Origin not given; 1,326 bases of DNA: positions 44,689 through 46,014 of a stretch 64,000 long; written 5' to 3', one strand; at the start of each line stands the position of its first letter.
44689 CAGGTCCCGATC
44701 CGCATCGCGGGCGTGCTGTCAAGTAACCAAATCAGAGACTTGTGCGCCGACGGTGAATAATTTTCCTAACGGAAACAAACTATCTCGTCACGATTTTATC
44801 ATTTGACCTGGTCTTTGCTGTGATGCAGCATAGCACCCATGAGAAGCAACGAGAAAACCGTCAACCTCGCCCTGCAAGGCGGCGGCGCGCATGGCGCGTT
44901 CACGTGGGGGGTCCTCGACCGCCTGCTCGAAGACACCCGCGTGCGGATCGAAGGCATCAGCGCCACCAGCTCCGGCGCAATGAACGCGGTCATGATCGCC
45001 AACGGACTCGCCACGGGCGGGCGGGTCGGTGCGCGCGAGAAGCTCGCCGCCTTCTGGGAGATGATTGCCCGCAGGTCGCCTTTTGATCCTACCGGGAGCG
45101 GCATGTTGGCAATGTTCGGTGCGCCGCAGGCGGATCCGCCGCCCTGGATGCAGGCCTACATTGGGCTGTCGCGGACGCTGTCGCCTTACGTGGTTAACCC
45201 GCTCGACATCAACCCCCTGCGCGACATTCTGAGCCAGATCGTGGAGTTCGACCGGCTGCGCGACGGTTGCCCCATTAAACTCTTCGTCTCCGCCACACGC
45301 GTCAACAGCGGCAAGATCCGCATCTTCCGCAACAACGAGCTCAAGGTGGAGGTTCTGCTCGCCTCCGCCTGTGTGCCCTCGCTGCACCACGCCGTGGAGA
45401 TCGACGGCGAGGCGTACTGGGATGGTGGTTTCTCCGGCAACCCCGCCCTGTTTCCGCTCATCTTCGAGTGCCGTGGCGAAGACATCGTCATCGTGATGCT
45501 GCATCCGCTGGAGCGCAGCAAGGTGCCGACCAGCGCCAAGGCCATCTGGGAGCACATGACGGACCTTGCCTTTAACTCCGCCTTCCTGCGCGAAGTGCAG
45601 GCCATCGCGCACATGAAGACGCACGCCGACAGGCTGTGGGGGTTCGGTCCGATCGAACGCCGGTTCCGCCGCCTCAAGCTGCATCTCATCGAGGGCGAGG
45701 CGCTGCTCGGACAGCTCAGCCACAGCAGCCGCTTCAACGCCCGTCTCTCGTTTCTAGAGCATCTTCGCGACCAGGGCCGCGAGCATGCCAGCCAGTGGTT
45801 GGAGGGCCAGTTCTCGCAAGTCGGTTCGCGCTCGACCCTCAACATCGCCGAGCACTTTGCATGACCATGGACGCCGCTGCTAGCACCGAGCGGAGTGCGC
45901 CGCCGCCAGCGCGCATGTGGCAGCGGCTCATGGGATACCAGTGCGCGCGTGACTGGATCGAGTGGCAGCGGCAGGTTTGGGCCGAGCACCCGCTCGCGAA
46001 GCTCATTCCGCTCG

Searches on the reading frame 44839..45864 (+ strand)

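Call 84: search_protein_families(library=pfam, proteins=[window:44839-45864:+], max_evalue=0.00001)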
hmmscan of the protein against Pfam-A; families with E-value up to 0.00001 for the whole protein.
window:44839-45864:+ (341 aa): 1 family
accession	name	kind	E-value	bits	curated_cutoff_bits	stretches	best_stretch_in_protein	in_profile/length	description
PF01734.28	Patatin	-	4.1e-22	79.8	27.7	1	10-203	1-186/191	Patatin-like phospholipase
